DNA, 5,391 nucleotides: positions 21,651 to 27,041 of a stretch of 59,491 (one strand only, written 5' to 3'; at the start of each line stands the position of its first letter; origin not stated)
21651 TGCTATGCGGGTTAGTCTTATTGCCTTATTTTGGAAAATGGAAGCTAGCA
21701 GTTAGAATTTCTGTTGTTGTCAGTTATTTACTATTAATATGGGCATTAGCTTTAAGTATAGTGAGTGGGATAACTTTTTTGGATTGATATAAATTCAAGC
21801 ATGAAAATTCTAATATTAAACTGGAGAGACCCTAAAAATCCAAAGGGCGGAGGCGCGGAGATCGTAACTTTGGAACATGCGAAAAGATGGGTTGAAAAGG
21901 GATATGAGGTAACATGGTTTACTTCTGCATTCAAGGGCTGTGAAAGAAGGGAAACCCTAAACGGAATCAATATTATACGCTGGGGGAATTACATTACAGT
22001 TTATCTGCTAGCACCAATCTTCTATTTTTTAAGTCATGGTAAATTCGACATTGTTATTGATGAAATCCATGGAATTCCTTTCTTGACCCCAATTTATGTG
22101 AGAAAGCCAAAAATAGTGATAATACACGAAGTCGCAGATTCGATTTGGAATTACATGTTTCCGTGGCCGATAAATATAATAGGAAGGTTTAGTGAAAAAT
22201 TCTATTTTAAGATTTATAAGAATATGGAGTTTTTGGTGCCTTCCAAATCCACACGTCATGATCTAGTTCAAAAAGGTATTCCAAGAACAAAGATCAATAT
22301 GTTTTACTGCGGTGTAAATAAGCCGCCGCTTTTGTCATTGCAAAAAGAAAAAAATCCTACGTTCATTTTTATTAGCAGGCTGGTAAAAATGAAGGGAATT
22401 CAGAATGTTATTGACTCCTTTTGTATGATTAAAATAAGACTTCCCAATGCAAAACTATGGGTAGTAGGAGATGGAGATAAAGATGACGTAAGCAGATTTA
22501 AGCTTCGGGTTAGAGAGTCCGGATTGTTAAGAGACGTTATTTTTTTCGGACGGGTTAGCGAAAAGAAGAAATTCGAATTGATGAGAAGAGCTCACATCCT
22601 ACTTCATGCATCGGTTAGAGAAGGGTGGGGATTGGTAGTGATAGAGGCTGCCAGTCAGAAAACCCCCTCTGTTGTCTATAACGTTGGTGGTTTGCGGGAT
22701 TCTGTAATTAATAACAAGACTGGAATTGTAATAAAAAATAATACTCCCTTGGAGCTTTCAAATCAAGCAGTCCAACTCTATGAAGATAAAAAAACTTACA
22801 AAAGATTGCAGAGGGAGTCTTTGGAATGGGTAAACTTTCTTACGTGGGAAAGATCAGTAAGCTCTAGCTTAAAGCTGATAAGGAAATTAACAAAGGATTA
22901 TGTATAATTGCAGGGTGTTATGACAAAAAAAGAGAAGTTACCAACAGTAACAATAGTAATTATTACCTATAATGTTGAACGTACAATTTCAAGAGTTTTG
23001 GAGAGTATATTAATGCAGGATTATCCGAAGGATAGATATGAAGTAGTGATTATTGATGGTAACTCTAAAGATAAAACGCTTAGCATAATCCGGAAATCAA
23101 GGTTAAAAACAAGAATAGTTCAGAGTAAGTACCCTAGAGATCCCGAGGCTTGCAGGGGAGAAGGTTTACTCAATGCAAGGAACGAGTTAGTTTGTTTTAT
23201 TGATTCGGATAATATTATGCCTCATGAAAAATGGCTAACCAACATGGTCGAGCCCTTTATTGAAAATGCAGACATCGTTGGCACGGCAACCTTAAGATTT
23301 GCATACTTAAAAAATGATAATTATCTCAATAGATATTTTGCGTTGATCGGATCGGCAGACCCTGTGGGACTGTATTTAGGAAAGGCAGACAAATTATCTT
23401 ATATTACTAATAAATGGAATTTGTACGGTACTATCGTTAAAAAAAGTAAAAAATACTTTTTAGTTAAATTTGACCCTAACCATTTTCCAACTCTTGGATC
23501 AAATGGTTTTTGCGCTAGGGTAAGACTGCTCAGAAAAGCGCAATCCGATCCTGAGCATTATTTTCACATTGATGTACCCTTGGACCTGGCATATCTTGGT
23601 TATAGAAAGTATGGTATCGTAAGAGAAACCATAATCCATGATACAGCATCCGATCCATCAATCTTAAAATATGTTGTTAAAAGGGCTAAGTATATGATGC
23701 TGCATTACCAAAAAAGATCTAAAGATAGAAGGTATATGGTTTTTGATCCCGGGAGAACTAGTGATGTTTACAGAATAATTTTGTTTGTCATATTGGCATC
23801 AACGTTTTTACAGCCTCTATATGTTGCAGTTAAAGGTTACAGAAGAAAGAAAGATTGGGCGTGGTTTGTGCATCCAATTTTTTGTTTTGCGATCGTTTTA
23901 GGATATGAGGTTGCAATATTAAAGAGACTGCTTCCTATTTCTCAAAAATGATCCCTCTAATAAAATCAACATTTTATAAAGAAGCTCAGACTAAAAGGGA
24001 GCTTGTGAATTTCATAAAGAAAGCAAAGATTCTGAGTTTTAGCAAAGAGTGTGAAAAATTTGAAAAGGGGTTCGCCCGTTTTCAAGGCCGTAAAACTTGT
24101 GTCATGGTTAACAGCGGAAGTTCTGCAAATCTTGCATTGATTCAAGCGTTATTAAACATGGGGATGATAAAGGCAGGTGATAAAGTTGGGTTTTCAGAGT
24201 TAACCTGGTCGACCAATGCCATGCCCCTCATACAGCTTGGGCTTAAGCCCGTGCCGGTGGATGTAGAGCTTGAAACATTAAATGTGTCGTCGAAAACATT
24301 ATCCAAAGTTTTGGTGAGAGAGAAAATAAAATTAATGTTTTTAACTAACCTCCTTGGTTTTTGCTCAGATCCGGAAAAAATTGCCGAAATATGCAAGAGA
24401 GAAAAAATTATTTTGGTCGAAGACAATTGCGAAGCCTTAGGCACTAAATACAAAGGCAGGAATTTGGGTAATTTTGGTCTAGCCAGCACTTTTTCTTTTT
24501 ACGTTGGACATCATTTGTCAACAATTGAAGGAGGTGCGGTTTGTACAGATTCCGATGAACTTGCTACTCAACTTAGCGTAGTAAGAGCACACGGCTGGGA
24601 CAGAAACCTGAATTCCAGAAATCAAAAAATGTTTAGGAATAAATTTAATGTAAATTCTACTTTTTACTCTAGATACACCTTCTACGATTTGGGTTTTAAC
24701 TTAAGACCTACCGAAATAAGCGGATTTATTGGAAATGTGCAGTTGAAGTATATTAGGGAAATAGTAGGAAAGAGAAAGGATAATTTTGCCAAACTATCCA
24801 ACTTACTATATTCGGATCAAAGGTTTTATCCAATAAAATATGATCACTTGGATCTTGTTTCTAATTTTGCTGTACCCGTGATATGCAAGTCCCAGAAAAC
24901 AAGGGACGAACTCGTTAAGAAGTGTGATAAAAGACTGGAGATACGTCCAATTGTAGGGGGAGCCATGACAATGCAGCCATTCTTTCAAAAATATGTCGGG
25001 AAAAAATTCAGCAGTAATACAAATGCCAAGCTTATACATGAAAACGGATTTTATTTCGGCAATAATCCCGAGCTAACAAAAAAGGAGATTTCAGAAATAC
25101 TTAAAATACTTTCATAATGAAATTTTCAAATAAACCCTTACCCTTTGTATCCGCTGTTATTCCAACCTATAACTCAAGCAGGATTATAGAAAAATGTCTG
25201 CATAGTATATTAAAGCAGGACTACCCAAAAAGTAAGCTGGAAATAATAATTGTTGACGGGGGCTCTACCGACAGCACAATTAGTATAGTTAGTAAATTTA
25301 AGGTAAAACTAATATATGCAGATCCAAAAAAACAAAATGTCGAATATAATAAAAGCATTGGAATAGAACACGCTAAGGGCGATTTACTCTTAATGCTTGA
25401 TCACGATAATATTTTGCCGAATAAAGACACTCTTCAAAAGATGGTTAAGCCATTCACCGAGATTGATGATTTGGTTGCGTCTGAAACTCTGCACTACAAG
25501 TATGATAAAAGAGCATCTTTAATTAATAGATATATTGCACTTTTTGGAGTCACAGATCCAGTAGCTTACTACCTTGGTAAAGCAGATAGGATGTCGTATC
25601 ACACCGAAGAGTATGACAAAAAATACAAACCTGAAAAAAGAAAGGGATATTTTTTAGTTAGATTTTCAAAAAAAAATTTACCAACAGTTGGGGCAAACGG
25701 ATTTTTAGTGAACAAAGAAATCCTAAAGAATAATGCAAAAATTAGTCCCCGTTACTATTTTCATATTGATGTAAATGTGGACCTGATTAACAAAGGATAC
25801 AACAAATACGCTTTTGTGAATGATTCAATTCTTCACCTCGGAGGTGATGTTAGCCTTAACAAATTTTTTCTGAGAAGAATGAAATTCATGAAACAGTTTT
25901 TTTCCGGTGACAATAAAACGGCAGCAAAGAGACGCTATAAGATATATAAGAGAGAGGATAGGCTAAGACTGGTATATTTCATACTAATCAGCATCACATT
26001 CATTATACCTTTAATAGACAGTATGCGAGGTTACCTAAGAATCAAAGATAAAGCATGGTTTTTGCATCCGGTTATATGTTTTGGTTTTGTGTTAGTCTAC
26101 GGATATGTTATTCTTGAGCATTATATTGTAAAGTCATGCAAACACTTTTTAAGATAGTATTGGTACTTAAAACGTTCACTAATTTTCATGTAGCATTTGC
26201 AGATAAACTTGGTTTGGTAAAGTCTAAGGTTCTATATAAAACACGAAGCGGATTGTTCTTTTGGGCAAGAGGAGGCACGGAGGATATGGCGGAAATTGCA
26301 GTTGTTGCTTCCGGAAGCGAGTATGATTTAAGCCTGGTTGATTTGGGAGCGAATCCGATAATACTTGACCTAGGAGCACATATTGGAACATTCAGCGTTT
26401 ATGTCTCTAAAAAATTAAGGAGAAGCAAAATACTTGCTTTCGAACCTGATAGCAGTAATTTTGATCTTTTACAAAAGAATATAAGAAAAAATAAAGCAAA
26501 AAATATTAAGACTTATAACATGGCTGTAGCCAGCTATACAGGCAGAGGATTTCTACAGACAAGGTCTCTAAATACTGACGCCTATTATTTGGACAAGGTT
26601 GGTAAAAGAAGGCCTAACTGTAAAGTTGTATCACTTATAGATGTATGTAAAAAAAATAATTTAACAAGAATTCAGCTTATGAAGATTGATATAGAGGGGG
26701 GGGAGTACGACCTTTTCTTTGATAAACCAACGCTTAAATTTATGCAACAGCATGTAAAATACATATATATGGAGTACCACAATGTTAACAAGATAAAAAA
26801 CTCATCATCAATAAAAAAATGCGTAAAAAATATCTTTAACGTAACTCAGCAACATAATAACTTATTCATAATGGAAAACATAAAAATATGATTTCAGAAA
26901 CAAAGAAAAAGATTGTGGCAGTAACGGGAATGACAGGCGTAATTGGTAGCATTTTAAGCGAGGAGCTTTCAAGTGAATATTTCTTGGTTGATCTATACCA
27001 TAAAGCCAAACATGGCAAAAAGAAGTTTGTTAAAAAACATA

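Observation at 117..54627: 45-gene, ~54.5-kb co-directional envelope-glycan super-locus dominated by GT-C-type membrane glycosyltransferases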

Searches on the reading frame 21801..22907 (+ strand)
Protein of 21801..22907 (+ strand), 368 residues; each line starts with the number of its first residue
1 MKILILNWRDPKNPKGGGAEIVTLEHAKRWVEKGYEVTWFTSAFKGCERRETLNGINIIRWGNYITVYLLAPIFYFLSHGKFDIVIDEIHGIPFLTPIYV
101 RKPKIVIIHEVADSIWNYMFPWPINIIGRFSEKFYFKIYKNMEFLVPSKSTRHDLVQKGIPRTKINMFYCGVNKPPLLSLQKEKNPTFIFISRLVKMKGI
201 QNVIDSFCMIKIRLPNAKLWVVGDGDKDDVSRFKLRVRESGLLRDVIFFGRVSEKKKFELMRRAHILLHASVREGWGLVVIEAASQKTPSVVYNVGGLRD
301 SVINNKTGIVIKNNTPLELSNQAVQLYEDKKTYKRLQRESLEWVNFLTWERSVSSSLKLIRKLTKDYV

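Call 5: search_protein_families(library=pfam, proteins=[window:21801-22907:+], max_evalue=0.01)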
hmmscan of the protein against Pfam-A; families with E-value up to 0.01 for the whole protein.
window:21801-22907:+ (368 aa): 5 families
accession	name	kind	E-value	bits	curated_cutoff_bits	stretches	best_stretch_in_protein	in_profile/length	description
PF00534.26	Glycos_transf_1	-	2.9e-35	121.8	26.4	1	181-340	11-169/172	Glycosyl transferases group 1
PF13692.12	Glyco_trans_1_4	-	5e-25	88.9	27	1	186-329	2-142/142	Glycosyl transferases group 1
PF13439.12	Glyco_transf_4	-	8.9e-14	52.3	28.5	1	17-173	2-167/170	Glycosyltransferase Family 4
PF20706.3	GT4-conflict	-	1.1e-06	28.3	26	1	178-301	190-319/385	Family 4 Glycosyltransferase in conflict systems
PF13579.12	Glyco_trans_4_4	-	0.00032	21.5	29.7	1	17-171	1-158/158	Glycosyl transferase 4-like domain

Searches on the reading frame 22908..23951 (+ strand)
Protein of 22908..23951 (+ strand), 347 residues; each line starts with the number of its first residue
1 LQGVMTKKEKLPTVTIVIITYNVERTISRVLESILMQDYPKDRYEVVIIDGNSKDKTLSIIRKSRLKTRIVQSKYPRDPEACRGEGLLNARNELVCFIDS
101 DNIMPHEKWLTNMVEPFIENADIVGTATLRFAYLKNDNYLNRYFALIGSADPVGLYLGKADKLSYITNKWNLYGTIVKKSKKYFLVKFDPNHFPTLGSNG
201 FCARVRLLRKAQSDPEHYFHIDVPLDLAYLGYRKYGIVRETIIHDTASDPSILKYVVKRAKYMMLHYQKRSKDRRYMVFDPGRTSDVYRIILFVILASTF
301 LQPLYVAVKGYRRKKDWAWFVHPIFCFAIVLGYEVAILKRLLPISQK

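Call 5: search_protein_families(library=pfam, proteins=[window:22908-23951:+], max_evalue=0.01)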
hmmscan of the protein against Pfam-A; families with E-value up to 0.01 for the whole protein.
window:22908-23951:+ (347 aa): 3 families
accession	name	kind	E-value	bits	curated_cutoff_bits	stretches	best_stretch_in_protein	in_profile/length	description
PF00535.33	Glycos_transf_2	-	8.5e-23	81.5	23.3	1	15-139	1-126/168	Glycosyl transferase family 2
PF13641.12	Glyco_tranf_2_3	-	2.4e-09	38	27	1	12-128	1-123/230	Glycosyltransferase like family 2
PF10111.15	Glyco_tranf_2_2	-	2.2e-05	24.5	27.3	1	16-107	2-97/276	Glycosyltransferase like family 2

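Call 68: search_protein_families(library=ncbifam, proteins=[window:22908-23951:+], max_evalue=0.001)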
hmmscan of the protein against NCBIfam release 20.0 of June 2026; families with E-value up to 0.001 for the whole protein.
window:22908-23951:+ (347 aa): 21 families
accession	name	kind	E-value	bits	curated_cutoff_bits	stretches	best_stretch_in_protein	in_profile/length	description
TIGR03965.1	mycofact_glyco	equivalog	2.6e-22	79.3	280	1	7-145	69-206/467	mycofactocin biosynthesis glycosyltransferase MftF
NF041875.1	EPS_EpsD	equivalog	4.2e-14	52.7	370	1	14-112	1-99/325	exopolysaccharide biosynthesis glycosyltransferase EpsD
NF038302.1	EPS_HpsE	equivalog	1.5e-13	50.4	300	1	14-121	3-114/307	hormogonium polysaccharide biosynthesis glycosyltransferase HpsE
TIGR03111.1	glyc2_xrt_Gpos1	hypoth_equivalog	1.6e-12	47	363.95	1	8-124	45-163/439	TIGR03111 family XrtG-associated glycosyltransferase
TIGR03937.1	PgaC_IcaA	equivalog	1.2e-11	44.2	422.3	1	6-123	39-156/407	poly-beta-1,6-N-acetyl-D-glucosamine synthase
NF010496.0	PRK13915.1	equivalog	1.8e-11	43.7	262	1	6-123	26-148/307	glucosyl-3-phosphoglycerate synthase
NF047683.1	TeichurnBiosyTuaG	equivalog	8.7e-11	41.9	400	1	10-111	4-106/252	teichuronic acid biosynthesis protein TuaG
NF050050.1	ProtGlycPglI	equivalog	1.1e-10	41.4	500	1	12-104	2-96/306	GalNAc(5)-diNAcBac-PP-undecaprenol beta-1,3-glucosyltransferase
TIGR04195.1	S_glycosyl_SunS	equivalog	2.7e-09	36.4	350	1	7-106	52-146/421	SunS family peptide S-glycosyltransferase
TIGR04283.1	glyco_like_mftF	equivalog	4e-09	36.4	182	1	15-132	2-112/221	TIGR04283 family arsenosugar biosynthesis glycosyltransferase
NF038299.1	EPS_HpsN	equivalog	6.9e-09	35.1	425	1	12-131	1-120/317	hormogonium polysaccharide biosynthesis glycosyltransferase HpsN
NF007482.0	PRK10073.1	equivalog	7.7e-08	31.7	423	1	10-109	4-103/334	glycosyltransferase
NF047588.1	GlcsyltransPgfSStrep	equivalog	1.3e-07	31.1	500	1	14-145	3-138/308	glycosyltransferase PgfS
NF053739.1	GlytfEpsEBac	equivalog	1.7e-07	30.5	450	1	12-131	1-123/265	glycosyltransferase EpsE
TIGR04182.1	glyco_TIGR04182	equivalog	2.7e-06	27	325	1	14-125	2-107/293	S-layer glycoprotein N-glycosyltransferase AglJ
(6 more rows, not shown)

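Call 81: search_solved_structures(query=window:22908-23951:+, max_evalue=0.01)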
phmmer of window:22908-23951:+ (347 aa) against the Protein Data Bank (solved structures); distinct sequences matched with E-value up to 0.01: 24.
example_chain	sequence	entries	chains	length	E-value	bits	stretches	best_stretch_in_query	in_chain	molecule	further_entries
5tze_C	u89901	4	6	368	4.7e-13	52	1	15-107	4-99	Glycosyl transferase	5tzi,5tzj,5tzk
5tz8_A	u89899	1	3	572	1.2e-12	50.6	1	15-107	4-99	Glycosyl transferase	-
6p61_A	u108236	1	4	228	3.9e-11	45.7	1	9-145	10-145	Glycosyltransferase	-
6yv7_B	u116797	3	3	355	6.2e-10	41.8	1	11-115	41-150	Glycosyl transferase, family 2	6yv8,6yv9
6yv7_A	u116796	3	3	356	6.2e-10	41.7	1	11-115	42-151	Glycosyl transferase, family 2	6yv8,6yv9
5hea_A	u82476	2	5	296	7.6e-09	38.2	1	14-126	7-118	Putative glycosyltransferase (GalT1)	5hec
6h1j_A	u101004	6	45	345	1.3e-08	37.4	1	6-119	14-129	Probable ss-1,3-N-acetylglucosaminyltransferase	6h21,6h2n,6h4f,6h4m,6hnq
2z87_A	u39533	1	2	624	2.7e-07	33.1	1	13-119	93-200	Chondroitin synthase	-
2z86_A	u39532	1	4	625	2.7e-07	33.1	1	13-119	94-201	Chondroitin synthase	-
8vh7_A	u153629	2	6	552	9.2e-07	31.3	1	11-124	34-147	Heparosan synthase B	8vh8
8viw_A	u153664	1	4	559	9.4e-07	31.3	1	11-124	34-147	Heparosan synthase B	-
9omj_A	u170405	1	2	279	1.3e-06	30.8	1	14-147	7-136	Glycosyltransferase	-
9omm_A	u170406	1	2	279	1.4e-06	30.7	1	14-147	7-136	Glycosyltransferase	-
9omh_A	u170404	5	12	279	1.4e-06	30.7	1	14-147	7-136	Glycosyltransferase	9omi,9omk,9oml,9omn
7msp_A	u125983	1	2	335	2.9e-06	29.7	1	7-107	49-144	SPbeta prophage-derived glycosyltransferase SunS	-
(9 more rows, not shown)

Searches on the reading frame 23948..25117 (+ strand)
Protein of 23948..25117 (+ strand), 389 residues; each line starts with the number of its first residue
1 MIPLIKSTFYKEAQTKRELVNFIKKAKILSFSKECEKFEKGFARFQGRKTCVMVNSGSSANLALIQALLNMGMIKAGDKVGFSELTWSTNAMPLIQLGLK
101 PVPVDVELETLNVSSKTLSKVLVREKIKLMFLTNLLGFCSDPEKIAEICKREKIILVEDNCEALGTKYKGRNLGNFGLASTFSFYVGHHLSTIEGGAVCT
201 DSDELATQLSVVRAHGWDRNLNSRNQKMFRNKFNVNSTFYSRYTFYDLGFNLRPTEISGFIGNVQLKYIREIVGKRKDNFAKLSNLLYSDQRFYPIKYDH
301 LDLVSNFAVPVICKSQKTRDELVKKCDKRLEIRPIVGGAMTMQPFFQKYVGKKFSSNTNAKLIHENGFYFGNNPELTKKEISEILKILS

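Call 5: search_protein_families(library=pfam, proteins=[window:23948-25117:+], max_evalue=0.01)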
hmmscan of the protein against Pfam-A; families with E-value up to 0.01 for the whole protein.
window:23948-25117:+ (389 aa): 3 families
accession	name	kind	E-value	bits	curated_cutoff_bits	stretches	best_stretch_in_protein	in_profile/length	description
PF01041.23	DegT_DnrJ_EryC1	-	2.8e-63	214.8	19.8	1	16-388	8-359/360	DegT/DnrJ/EryC1/StrS aminotransferase family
PF01053.26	Cys_Met_Meta_PP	-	8e-08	31.7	27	1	35-213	54-226/381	Cys/Met metabolism PLP-dependent enzyme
PF00266.25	Aminotran_5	-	0.00046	19.7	21.5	1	31-165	41-181/371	Aminotransferase class-V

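Call 82: search_protein_families(library=ncbifam, proteins=[window:23948-25117:+], max_evalue=1e-8)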
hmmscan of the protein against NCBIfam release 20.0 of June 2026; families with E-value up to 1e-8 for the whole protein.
window:23948-25117:+ (389 aa): 7 families
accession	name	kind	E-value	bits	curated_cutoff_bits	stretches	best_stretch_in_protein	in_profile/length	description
NF011936.0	PRK15407.1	equivalog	1.2e-64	218.7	423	1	29-387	61-431/440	lipopolysaccharide biosynthesis protein RfbH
TIGR03588.1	PseC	equivalog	3.9e-41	141.2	423.5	1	18-348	15-338/380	UDP-4-amino-4,6-dideoxy-N-acetyl-beta-L-altrosamine transaminase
TIGR04181.1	NHT_00031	hypoth_equivalog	2.5e-34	118.7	420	1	14-356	11-345/359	LegC family aminotransferase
NF008658.2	PRK11658.1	equivalog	8e-29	100.4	631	1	32-299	32-285/379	UDP-4-amino-4-deoxy-L-arabinose aminotransferase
NF008687.0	PRK11706.1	equivalog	4.4e-26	91.5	375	1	30-324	31-307/375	dTDP-4-amino-4,6-dideoxygalactose transaminase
TIGR02379.1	ECA_wecE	subfamily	7.4e-21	74.3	434.85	1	30-290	31-271/376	dTDP-4-amino-4,6-dideoxy-D-glucose transaminase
TIGR04427.1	PLP_DesI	equivalog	1.7e-18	66.9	650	1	36-223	55-235/390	dTDP-4-dehydro-6-deoxyglucose aminotransferase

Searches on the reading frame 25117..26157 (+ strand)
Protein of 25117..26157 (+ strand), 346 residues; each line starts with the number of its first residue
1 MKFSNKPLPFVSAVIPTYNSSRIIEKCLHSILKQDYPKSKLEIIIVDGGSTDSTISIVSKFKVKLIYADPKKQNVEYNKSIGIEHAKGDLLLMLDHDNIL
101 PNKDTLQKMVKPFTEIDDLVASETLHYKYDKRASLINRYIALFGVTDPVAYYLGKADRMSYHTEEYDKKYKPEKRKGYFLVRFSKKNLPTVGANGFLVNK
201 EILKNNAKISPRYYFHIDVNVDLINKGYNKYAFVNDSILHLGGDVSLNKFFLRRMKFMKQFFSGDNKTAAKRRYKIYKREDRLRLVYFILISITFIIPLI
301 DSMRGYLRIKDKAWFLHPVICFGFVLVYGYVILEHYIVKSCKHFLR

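Call 6: search_protein_families(library=pfam, proteins=[window:25117-26157:+], max_evalue=0.01)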
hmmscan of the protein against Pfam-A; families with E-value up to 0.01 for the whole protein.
window:25117-26157:+ (346 aa): 5 families
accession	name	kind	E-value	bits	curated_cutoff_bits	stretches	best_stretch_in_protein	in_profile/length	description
PF00535.33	Glycos_transf_2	-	5.1e-25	88.8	23.3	1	12-131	1-122/168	Glycosyl transferase family 2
PF13641.12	Glyco_tranf_2_3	-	5.1e-12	46.7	27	1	11-205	3-173/230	Glycosyltransferase like family 2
PF10111.15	Glyco_tranf_2_2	-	2.6e-08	34.2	27.3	1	12-111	1-104/276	Glycosyltransferase like family 2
PF13506.12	Glyco_transf_21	-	0.0081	16.1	21.7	0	78-144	21-84/174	Glycosyl transferase family 21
PF13704.12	Glyco_tranf_2_4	-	0.0095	16.8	27.5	0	42-104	21-88/98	Glycosyl transferase family 2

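Call 68: search_protein_families(library=ncbifam, proteins=[window:25117-26157:+], max_evalue=0.001)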
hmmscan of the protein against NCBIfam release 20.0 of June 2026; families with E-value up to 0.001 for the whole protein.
window:25117-26157:+ (346 aa): 25 families
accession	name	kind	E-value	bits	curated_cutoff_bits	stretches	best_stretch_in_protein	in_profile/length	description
NF041875.1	EPS_EpsD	equivalog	2.3e-14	53.6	370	1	11-118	1-109/325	exopolysaccharide biosynthesis glycosyltransferase EpsD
TIGR04283.1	glyco_like_mftF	equivalog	3.7e-14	52.8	182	1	11-111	1-95/221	TIGR04283 family arsenosugar biosynthesis glycosyltransferase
TIGR03111.1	glyc2_xrt_Gpos1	hypoth_equivalog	1.2e-13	50.6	363.95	1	6-119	46-162/439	TIGR03111 family XrtG-associated glycosyltransferase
NF050050.1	ProtGlycPglI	equivalog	2.7e-13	50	500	1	9-110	2-105/306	GalNAc(5)-diNAcBac-PP-undecaprenol beta-1,3-glucosyltransferase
TIGR03937.1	PgaC_IcaA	equivalog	7.2e-13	48.3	422.3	1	5-121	41-158/407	poly-beta-1,6-N-acetyl-D-glucosamine synthase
NF038302.1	EPS_HpsE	equivalog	2.1e-12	46.6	300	1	12-111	4-109/307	hormogonium polysaccharide biosynthesis glycosyltransferase HpsE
NF007482.0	PRK10073.1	equivalog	2.7e-12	46.4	423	1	9-102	6-100/334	glycosyltransferase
NF047683.1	TeichurnBiosyTuaG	equivalog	5.9e-12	45.8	400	1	9-111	6-109/252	teichuronic acid biosynthesis protein TuaG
TIGR03965.1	mycofact_glyco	equivalog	1.5e-11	43.9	280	1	8-139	73-204/467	mycofactocin biosynthesis glycosyltransferase MftF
TIGR03469.1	HpnB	hypoth_equivalog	1.4e-09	37.5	379.25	1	6-61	41-95/386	hopene-associated glycosyltransferase HpnB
TIGR04242.1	nodulat_NodC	equivalog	1.8e-09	37.1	550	1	6-113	45-156/395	chitooligosaccharide synthase NodC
TIGR04195.1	S_glycosyl_SunS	equivalog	3e-09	36.2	350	1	3-111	51-156/421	SunS family peptide S-glycosyltransferase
NF038299.1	EPS_HpsN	equivalog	1.5e-08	34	425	1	9-119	1-112/317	hormogonium polysaccharide biosynthesis glycosyltransferase HpsN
NF047588.1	GlcsyltransPgfSStrep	equivalog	7.6e-08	31.9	500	1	11-124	3-121/308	glycosyltransferase PgfS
TIGR03030.1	CelA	equivalog_domain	1e-07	30.4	699.1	1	5-126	127-266/714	UDP-forming cellulose synthase catalytic subunit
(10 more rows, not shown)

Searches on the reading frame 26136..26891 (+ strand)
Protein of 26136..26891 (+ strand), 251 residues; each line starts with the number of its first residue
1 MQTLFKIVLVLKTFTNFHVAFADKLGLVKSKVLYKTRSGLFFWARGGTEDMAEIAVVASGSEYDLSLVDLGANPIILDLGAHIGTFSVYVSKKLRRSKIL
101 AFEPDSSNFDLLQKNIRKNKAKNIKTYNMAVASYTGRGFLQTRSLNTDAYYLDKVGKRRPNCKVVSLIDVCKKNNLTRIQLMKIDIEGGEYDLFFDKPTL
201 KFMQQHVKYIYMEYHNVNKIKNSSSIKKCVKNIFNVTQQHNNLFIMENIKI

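Call 6: search_protein_families(library=pfam, proteins=[window:26136-26891:+], max_evalue=0.01)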
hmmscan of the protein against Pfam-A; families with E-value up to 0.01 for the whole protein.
window:26136-26891:+ (251 aa): 5 families
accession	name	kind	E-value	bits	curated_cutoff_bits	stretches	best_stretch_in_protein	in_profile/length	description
PF05050.19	Methyltransf_21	-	6.3e-13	49.6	22.7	1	78-218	1-152/173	Methyltransferase FkbM domain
PF02475.24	TRM5-TYW2_MTfase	-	3.7e-06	27.4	28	1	72-131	36-96/164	TRM5/TYW2 methyltransferase domain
PF05575.17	V_cholerae_RfbT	-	0.00051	19.9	27.9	1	76-240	83-253/286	Vibrio cholerae RfbT protein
PF05175.20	MTS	-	0.0025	17.9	23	1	73-132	32-91/170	Methyltransferase small domain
PF07262.16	CdiI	-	0.005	17.2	25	1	57-137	14-90/155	CDI immunity protein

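Call 82: search_protein_families(library=ncbifam, proteins=[window:26136-26891:+], max_evalue=1e-8)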
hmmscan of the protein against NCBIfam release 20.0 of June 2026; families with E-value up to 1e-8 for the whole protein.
window:26136-26891:+ (251 aa): 1 family
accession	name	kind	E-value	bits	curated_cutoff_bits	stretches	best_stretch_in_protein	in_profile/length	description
TIGR01444.1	fkbM_fam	subfamily_domain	6.9e-26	91.4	37.7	1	76-215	2-143/143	FkbM family methyltransferase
